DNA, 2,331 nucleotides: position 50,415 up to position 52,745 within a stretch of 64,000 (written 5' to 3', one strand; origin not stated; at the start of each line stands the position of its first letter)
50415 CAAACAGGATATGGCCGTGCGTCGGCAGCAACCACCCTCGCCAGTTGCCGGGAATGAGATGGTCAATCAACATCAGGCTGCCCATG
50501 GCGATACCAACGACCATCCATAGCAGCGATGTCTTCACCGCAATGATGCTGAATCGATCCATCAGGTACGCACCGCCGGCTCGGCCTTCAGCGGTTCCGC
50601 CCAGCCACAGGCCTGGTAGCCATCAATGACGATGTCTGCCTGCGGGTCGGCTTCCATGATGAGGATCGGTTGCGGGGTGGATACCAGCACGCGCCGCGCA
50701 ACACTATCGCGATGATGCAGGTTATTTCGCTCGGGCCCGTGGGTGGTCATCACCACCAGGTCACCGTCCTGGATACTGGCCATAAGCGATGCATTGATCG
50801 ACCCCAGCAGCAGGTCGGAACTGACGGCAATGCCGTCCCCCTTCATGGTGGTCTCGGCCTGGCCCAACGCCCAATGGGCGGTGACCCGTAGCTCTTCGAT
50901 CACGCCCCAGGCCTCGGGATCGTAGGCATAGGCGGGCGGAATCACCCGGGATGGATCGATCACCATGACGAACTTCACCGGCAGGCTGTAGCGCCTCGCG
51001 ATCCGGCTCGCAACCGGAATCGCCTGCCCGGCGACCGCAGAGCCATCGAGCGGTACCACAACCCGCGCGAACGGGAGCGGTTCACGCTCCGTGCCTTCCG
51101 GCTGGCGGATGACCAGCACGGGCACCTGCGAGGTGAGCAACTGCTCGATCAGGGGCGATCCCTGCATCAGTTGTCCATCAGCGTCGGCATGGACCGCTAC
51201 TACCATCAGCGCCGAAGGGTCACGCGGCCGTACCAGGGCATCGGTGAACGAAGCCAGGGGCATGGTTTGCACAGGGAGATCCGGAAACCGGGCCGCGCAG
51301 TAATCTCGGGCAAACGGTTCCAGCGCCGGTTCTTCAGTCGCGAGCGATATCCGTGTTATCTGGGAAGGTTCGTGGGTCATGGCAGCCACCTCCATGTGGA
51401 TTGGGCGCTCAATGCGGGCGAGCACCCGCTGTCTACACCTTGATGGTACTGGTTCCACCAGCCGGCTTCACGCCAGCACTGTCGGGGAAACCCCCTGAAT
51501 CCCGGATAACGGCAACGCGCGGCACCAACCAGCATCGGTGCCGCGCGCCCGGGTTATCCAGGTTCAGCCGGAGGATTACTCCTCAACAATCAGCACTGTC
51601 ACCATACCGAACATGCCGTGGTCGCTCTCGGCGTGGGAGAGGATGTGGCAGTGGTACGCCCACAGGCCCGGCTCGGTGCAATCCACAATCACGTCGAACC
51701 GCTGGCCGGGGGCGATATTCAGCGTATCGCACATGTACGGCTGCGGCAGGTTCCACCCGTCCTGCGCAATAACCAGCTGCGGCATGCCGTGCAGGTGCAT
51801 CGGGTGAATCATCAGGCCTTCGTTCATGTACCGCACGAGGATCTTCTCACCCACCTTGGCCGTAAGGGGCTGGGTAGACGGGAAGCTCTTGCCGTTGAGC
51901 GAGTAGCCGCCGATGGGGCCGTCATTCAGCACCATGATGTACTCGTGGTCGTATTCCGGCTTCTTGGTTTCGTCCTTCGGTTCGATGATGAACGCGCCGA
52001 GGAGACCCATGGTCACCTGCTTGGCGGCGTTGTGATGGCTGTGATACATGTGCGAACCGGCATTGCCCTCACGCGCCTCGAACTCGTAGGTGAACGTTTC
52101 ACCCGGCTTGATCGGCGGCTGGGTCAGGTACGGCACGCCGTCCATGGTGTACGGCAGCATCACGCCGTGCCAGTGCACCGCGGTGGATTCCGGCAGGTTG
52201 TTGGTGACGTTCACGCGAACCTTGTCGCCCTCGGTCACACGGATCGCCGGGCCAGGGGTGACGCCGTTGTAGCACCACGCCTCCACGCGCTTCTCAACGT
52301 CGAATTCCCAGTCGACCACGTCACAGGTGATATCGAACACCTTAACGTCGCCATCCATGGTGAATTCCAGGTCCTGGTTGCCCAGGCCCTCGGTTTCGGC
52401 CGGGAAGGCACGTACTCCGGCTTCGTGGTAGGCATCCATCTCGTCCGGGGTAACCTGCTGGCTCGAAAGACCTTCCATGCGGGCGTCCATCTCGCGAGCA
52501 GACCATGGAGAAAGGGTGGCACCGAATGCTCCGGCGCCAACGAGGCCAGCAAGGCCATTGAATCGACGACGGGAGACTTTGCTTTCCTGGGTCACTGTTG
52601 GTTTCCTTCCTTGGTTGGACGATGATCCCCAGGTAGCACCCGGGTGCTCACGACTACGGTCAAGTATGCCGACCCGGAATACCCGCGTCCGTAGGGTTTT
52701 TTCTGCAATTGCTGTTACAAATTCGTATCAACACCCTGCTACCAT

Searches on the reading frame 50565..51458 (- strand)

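Call 28: search_protein_families(library=pfam, proteins=[window:50565-51458:-], max_evalue=0.00001)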
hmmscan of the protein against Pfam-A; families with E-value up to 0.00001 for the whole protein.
window:50565-51458:- (298 aa): 1 family
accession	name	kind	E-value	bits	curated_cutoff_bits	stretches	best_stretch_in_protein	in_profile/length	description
PF00582.32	Usp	-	7.7e-09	36.7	24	1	130-267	2-139/141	Universal stress protein family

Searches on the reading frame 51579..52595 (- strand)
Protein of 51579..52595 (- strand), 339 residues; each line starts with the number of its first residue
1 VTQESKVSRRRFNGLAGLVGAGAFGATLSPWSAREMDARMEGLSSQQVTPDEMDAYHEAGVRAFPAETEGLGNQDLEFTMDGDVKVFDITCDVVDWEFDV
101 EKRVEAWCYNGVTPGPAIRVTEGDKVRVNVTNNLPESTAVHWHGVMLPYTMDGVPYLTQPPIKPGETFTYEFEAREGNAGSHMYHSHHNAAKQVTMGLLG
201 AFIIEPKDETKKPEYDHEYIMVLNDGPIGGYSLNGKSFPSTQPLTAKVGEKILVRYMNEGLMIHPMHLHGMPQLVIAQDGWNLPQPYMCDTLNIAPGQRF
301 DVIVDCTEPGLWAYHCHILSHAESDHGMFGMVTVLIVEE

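Call 29: search_protein_families(library=pfam, proteins=[window:51579-52595:-], max_evalue=0.00001)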
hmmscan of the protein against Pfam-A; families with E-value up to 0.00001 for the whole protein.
window:51579-52595:- (339 aa): 3 families
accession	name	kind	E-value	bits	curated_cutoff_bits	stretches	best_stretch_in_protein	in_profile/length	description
PF07732.21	Cu-oxidase_3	-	8.1e-45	152.2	21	1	95-208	6-118/119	Multicopper oxidase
PF07731.20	Cu-oxidase_2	-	3.1e-25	89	20.4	1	229-333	23-132/137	Multicopper oxidase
PF00394.28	Cu-oxidase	-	2.7e-07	31.3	21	1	232-327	40-143/157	Multicopper oxidase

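Call 30: search_protein_families(library=ncbifam, proteins=[window:51579-52595:-], max_evalue=0.001)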
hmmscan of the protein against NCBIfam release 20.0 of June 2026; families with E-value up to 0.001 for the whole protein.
window:51579-52595:- (339 aa): 8 families
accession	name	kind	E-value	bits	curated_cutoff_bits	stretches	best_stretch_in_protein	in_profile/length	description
TIGR01480.1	copper_res_A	subfamily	6.7e-56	189.9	478.95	2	96-225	57-180/593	copper resistance system multicopper oxidase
NF008205.1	PRK10965.1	equivalog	8.5e-32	110.6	525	2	89-212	50-171/529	multicopper oxidase CueO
TIGR03388.1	ascorbase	equivalog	1e-29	103.6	614.8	2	99-225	16-141/542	L-ascorbate oxidase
TIGR03390.1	ascorbOXfungal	equivalog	7.5e-26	90.7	445.35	1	106-225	29-147/538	L-ascorbate oxidase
TIGR03389.1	laccase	equivalog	1.9e-24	86.4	558.9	1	108-223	26-141/539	laccase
TIGR02376.1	Cu_nitrite_red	equivalog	7.2e-18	65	296.3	1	92-225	35-170/326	copper-containing nitrite reductase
NF008135.0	PRK10883.1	equivalog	2.9e-16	59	581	1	89-213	50-172/471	cell division protein FtsP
NF045554.1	AmiPhnlOxPhsA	equivalog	1.5e-08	33.7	950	1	106-140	45-79/581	O-aminophenol oxidase PhsA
